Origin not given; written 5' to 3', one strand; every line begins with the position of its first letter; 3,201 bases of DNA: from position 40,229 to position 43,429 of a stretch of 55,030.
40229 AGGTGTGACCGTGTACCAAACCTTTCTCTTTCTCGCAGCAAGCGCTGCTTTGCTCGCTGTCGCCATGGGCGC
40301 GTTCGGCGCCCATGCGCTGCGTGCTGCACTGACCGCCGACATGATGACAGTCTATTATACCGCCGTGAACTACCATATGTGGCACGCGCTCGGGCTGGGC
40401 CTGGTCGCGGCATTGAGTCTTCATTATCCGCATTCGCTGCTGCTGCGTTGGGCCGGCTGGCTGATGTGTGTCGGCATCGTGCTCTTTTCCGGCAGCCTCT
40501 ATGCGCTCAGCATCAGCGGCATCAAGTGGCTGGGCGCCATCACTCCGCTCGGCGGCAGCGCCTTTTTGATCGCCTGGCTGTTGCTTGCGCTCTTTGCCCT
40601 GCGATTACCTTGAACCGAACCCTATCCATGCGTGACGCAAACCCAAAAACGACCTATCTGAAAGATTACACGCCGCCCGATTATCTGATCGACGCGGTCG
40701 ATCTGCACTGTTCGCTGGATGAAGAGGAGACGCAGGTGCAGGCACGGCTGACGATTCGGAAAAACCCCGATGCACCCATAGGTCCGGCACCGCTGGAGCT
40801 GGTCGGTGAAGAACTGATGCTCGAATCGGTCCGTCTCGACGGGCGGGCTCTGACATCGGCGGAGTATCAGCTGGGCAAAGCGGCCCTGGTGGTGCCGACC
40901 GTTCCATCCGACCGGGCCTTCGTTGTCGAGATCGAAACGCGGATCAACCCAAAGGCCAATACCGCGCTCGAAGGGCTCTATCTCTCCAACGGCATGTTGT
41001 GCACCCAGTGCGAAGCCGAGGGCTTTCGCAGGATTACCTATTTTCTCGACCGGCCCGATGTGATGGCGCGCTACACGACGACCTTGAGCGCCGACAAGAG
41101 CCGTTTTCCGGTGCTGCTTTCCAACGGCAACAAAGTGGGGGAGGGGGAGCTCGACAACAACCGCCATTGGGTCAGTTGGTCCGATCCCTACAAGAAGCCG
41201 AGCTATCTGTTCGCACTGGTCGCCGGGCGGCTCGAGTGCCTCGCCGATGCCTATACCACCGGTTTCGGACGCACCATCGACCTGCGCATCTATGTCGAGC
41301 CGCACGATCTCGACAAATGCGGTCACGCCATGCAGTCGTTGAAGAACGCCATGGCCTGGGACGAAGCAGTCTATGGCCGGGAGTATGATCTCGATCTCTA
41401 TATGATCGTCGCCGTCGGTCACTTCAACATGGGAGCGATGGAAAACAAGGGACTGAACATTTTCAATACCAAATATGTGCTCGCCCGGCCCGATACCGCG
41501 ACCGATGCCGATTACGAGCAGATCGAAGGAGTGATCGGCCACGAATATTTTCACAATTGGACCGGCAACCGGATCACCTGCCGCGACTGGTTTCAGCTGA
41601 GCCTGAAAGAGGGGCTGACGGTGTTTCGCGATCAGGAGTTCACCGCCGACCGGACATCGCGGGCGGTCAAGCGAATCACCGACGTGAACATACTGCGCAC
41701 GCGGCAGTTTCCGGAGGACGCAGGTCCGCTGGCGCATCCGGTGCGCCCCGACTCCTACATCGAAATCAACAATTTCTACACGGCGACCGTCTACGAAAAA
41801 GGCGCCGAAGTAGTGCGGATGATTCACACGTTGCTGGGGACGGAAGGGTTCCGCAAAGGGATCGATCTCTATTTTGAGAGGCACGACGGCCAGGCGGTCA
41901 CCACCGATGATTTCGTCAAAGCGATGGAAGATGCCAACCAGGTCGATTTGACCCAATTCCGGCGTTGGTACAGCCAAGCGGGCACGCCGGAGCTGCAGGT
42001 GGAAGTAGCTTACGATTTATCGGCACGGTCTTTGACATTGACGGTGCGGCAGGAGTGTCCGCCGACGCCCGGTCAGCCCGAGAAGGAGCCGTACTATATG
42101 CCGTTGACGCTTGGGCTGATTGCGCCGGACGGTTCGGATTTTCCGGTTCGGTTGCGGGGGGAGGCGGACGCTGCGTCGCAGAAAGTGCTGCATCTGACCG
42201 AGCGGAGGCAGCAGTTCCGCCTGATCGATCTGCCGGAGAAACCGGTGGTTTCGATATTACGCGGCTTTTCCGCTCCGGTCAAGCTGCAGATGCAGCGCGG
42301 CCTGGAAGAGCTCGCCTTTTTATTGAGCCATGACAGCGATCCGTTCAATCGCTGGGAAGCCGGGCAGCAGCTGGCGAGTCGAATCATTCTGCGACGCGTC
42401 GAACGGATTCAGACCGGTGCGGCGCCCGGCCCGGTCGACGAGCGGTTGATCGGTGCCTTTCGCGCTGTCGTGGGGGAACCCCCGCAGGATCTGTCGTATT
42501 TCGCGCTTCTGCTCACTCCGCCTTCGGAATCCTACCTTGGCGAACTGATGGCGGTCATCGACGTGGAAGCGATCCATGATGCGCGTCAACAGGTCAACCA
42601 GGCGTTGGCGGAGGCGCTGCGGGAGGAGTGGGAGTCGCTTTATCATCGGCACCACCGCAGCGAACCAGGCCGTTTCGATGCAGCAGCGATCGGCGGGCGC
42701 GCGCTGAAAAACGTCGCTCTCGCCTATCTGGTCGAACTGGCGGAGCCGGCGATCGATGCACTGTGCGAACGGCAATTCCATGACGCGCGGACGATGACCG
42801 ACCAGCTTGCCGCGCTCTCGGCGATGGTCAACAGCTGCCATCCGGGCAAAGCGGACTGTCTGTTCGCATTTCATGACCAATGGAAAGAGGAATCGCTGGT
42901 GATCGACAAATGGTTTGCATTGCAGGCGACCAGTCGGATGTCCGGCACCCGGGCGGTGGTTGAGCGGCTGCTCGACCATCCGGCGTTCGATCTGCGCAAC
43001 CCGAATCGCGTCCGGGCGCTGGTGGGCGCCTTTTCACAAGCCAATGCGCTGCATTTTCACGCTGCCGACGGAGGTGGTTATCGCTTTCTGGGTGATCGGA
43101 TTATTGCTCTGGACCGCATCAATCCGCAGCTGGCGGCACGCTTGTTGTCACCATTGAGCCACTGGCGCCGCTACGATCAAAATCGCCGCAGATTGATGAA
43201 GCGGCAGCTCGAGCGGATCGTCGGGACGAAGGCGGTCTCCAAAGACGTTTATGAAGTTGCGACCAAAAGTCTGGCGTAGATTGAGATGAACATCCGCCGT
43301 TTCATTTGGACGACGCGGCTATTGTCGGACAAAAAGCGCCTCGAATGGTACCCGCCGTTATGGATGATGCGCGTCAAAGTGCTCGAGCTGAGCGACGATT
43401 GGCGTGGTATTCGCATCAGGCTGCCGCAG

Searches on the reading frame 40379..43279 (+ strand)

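Call 46: search_protein_families(library=pfam, proteins=[window:40379-43279:+], max_evalue=0.00001)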
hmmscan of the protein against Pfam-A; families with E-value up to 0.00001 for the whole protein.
window:40379-43279:+ (966 aa): 4 families
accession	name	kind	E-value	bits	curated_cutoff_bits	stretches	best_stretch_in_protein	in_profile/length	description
PF17432.8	DUF3458_C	-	6.5e-124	413.9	24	1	643-966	2-320/320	Domain of unknown function (DUF3458_C) ARM repeats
PF01433.26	Peptidase_M1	-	1.8e-54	185.1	27.7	1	317-530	2-218/218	Peptidase family M1 domain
PF11940.14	DUF3458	-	3e-27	95.3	28.6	1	535-638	1-94/95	Domain of unknown function (DUF3458) Ig-like fold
PF17900.6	Peptidase_M1_N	-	2.1e-15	57.7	25.8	1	180-277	83-186/186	Peptidase M1 N-terminal domain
